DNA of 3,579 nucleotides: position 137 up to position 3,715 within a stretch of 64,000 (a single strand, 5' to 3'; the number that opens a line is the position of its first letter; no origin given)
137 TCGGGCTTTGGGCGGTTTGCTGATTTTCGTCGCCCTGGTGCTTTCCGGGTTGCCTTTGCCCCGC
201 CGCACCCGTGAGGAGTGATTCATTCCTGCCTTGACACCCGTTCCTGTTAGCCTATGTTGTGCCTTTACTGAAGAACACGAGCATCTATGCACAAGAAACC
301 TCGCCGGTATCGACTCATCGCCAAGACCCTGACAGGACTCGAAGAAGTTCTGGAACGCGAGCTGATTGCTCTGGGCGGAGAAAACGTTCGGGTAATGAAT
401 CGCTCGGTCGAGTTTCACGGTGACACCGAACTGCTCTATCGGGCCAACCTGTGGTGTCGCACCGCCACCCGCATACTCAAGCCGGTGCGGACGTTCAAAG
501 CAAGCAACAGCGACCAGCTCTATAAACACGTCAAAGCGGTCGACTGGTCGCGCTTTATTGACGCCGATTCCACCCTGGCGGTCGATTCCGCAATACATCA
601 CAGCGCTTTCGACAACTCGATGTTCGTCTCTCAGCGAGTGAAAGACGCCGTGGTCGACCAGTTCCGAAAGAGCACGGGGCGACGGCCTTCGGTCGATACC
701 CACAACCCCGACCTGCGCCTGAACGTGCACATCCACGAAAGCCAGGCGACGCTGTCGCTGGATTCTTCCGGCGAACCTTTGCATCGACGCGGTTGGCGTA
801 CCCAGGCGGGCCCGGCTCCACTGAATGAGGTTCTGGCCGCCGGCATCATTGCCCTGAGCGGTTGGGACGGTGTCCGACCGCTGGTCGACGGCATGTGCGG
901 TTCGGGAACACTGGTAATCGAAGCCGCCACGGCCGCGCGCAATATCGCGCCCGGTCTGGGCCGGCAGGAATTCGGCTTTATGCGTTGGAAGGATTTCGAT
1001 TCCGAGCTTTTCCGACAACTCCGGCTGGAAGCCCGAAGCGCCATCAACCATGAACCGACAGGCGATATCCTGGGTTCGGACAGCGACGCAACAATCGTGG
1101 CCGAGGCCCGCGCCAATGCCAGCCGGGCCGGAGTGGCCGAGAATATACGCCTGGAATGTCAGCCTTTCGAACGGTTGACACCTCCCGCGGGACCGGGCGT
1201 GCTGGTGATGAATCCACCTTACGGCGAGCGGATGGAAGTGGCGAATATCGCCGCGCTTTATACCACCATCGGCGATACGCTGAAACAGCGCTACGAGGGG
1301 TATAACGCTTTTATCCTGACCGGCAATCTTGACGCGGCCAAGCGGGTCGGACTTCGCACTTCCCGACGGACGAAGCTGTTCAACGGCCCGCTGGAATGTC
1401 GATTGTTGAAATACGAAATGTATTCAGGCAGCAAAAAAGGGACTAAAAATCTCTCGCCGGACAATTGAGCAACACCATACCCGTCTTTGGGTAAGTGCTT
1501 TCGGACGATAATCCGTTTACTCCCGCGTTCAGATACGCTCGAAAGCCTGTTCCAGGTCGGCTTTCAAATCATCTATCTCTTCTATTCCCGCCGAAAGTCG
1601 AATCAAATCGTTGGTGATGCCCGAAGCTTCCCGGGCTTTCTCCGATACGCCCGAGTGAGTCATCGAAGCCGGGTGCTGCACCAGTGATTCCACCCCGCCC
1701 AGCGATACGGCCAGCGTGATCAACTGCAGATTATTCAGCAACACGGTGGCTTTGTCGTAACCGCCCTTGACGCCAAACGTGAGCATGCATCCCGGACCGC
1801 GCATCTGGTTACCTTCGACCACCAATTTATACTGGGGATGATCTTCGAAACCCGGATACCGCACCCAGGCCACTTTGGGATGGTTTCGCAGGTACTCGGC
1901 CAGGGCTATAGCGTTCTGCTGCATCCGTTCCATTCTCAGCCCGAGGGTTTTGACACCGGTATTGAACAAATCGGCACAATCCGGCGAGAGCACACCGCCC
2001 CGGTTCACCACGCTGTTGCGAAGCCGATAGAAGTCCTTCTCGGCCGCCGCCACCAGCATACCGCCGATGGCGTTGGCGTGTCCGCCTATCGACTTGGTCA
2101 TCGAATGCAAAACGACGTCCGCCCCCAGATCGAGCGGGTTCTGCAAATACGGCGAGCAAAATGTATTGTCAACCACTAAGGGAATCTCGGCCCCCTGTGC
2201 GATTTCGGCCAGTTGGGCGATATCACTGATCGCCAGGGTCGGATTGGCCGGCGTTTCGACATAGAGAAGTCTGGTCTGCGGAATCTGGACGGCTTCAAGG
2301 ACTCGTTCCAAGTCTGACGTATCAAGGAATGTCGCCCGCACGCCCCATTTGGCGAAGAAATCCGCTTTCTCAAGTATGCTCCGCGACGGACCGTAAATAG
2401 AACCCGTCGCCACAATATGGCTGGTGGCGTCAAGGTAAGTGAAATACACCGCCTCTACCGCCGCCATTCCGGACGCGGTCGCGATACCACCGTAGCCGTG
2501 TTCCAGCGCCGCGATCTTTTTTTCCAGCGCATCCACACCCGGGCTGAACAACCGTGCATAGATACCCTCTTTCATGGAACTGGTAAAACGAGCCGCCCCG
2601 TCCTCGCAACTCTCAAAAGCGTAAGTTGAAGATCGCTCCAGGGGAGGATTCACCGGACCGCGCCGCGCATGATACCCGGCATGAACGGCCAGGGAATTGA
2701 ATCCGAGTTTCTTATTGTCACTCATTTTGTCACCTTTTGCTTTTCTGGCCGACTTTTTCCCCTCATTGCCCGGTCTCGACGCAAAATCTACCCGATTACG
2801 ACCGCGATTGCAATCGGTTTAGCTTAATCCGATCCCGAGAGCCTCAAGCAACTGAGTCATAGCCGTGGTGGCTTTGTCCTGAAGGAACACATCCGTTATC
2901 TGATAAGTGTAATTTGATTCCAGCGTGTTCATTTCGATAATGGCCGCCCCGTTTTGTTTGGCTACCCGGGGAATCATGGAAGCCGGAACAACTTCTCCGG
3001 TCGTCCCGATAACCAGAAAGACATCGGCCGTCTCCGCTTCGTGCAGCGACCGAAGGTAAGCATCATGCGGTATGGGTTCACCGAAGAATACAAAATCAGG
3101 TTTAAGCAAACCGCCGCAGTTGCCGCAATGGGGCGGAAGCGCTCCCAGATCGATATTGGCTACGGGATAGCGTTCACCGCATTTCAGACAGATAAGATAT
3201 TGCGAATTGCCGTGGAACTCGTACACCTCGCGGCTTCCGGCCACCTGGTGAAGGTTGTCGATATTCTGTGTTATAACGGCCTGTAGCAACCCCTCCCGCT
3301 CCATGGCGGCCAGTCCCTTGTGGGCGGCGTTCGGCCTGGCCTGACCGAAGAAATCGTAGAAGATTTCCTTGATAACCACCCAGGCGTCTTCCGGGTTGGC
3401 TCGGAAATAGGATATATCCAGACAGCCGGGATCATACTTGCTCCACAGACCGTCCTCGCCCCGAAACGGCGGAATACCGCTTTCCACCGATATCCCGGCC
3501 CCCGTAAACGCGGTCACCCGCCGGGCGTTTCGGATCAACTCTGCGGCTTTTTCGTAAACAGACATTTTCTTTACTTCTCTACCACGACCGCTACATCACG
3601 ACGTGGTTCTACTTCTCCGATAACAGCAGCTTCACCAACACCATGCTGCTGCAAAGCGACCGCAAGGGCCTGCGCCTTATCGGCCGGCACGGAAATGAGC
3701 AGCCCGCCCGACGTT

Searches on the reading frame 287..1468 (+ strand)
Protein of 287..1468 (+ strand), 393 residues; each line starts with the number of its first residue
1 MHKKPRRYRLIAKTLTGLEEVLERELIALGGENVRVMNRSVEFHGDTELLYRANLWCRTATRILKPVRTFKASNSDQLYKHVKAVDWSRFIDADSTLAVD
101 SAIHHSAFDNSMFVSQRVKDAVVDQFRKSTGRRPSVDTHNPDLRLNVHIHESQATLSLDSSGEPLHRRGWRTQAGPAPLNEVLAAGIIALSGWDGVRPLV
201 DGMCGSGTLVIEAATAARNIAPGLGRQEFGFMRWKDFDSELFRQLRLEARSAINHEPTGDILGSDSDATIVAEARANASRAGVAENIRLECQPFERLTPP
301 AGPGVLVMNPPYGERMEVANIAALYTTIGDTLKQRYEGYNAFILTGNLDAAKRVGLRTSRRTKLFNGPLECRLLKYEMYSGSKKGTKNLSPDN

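Call 23: search_protein_families(library=pfam, proteins=[window:287-1468:+], max_evalue=0.00001)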
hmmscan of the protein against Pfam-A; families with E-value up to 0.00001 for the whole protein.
window:287-1468:+ (393 aa): 3 families
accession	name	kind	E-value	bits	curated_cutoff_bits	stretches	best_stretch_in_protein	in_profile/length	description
PF01170.24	UPF0020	-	6.7e-45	153.7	22.3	1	168-373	1-195/197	RMKL-like, methyltransferase domain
PF02926.22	THUMP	-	9.7e-25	87.2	20.6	1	73-159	2-84/84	THUMP domain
PF22020.1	RlmL_1st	-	5.2e-20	71.6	27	1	10-64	2-55/55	RlmL ferredoxin-like domain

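Call 32: find_encoding_contigs(protein=window:287-1468:+, flank=10000, max_places=2)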
Protein window:287-1468:+ (393 aa): 2 contigs read that carry it; 1 place shown.
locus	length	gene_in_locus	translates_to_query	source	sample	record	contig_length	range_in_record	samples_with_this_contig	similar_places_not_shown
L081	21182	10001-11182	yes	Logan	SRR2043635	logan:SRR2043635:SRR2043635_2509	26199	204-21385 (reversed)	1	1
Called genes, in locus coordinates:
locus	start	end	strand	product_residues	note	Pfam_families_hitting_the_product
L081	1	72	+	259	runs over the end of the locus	PF00072:Response_reg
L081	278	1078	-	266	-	-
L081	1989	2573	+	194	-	PF00041:fn3 (weak)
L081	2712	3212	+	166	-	PF00160:Pro_isomerase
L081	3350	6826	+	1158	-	PF00128:Alpha-amylase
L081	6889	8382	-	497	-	PF00578:AhpC-TSA, PF08534:Redoxin, PF00085:Thioredoxin (weak), PF13098:Thioredoxin_2 (faint), PF13905:Thioredoxin_8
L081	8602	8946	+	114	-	PF07238:PilZ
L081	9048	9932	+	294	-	PF00892:EamA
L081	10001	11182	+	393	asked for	PF22020:RlmL_1st, PF02926:THUMP, PF01170:UPF0020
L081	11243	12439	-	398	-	PF01053:Cys_Met_Meta_PP, PF00155:Aminotran_1_2 (weak)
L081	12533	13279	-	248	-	PF02146:SIR2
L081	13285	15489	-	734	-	PF00266:Aminotran_5, PF01041:DegT_DnrJ_EryC1, PF01212:Beta_elim_lyase (weak), PF00586:AIRS, PF02769:AIRS_C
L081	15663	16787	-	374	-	PF03977:OAD_beta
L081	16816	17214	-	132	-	PF25919:BSH_CusB (faint), PF25917:BSH_RND, PF25973:BSH_CzcB (faint), PF25997:BSH_YhbJ (faint), PF00364:Biotin_lipoyl, PF25984:BSH_YknX (faint)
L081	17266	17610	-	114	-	PF04277:OAD_gamma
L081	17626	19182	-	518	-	PF01039:Carboxyl_trans, PF03255:ACCA, PF06833:MdcE (weak)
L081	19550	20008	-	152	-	PF00571:CBS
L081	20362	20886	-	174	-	PF01584:CheW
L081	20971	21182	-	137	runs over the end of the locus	?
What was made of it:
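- Tried and rejected: Walking outwards from the window: only the left edge could be extended, as L081 (call 32).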

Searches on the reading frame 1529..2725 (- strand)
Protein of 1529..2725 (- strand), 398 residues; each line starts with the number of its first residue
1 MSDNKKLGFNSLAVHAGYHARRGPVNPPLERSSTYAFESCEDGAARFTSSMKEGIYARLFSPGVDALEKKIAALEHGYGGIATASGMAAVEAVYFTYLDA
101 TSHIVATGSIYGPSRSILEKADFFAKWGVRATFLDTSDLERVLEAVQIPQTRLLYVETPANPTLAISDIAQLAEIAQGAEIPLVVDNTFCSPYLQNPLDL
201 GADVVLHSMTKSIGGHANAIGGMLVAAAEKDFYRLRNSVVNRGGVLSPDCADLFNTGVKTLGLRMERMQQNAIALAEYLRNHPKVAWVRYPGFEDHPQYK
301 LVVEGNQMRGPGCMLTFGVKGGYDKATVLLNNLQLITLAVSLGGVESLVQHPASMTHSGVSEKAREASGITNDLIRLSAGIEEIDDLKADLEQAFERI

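Call 23: search_protein_families(library=pfam, proteins=[window:1529-2725:-], max_evalue=0.00001)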
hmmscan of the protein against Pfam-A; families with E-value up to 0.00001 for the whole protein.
window:1529-2725:- (398 aa): 1 family
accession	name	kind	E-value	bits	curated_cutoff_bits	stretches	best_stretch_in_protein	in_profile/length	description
PF01053.26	Cys_Met_Meta_PP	-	2.6e-125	418.4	27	1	11-396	2-381/381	Cys/Met metabolism PLP-dependent enzyme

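Call 26: search_protein_families(library=ncbifam, proteins=[window:1529-2725:-], max_evalue=0.00001)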
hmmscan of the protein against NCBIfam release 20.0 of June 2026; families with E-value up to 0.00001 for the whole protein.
window:1529-2725:- (398 aa): 43 families (the best 25 are shown)
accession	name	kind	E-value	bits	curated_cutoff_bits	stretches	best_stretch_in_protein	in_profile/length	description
TIGR01328.1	met_gam_lyase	equivalog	5.9e-123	410.6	549.7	1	8-397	3-390/391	methionine gamma-lyase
NF005695.0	PRK07503.1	equivalog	1.4e-115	386.3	666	1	4-397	5-396/403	methionine gamma-lyase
NF004876.0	PRK06234.1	subfamily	6.2e-111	371.2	666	1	2-398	2-398/400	methionine gamma-lyase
TIGR01326.1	OAH_OAS_sulfhy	subfamily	2.7e-107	359.1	495.1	2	9-232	2-224/418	O-acetylhomoserine aminocarboxypropyltransferase/cysteine synthase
NF006003.0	PRK08133.1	equivalog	5.8e-106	354.5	522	1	2-395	5-394/396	O-succinylhomoserine sulfhydrylase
NF005263.0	PRK06767.1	equivalog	1.5e-103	346.8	617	1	6-398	3-386/392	methionine gamma-lyase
NF005871.0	PRK07811.1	equivalog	5.1e-103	344.6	513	1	4-397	8-388/389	cystathionine gamma-synthase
NF005810.0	PRK07671.1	equivalog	7.2e-97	324.8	594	1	20-395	16-376/377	bifunctional cystathionine gamma-lyase/homocysteine desulfhydrase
TIGR01325.1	O_suc_HS_sulf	equivalog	1.3e-95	320.3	510.05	1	31-394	23-379/380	O-succinylhomoserine sulfhydrylase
NF006004.0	PRK08134.1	equivalog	3.4e-94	316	636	2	1-232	1-231/433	O-acetylhomoserine aminocarboxypropyltransferase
NF004650.0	PRK05994.1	equivalog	1.4e-93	314.1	667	2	4-232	3-230/427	O-acetylhomoserine aminocarboxypropyltransferase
NF006096.0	PRK08248.1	equivalog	4.8e-91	305.6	726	2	1-232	1-231/431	homocysteine synthase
NF004821.0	PRK06176.1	equivalog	9e-91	304.5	642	1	23-397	19-378/380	cystathionine gamma-synthase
NF005976.0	PRK08064.1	equivalog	9.3e-90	301.4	627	1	12-397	10-382/390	cystathionine beta-lyase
NF006097.0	PRK08249.1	equivalog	1.1e-88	297.4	600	1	10-398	12-396/402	cystathionine gamma-synthase family protein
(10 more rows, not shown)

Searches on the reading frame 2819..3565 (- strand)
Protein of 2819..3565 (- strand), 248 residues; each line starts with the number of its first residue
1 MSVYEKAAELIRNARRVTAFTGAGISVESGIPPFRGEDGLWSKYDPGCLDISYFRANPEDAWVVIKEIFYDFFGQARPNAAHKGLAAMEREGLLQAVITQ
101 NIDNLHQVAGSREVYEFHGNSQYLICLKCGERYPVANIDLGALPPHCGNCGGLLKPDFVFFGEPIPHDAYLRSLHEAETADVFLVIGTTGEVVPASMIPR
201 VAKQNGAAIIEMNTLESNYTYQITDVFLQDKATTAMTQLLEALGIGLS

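Call 23: search_protein_families(library=pfam, proteins=[window:2819-3565:-], max_evalue=0.00001)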
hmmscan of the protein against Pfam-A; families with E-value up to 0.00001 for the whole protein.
window:2819-3565:- (248 aa): 1 family
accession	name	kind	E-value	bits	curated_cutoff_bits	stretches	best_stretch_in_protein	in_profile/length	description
PF02146.23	SIR2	-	2.4e-44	151.9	24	1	22-194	1-180/180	Sir2 family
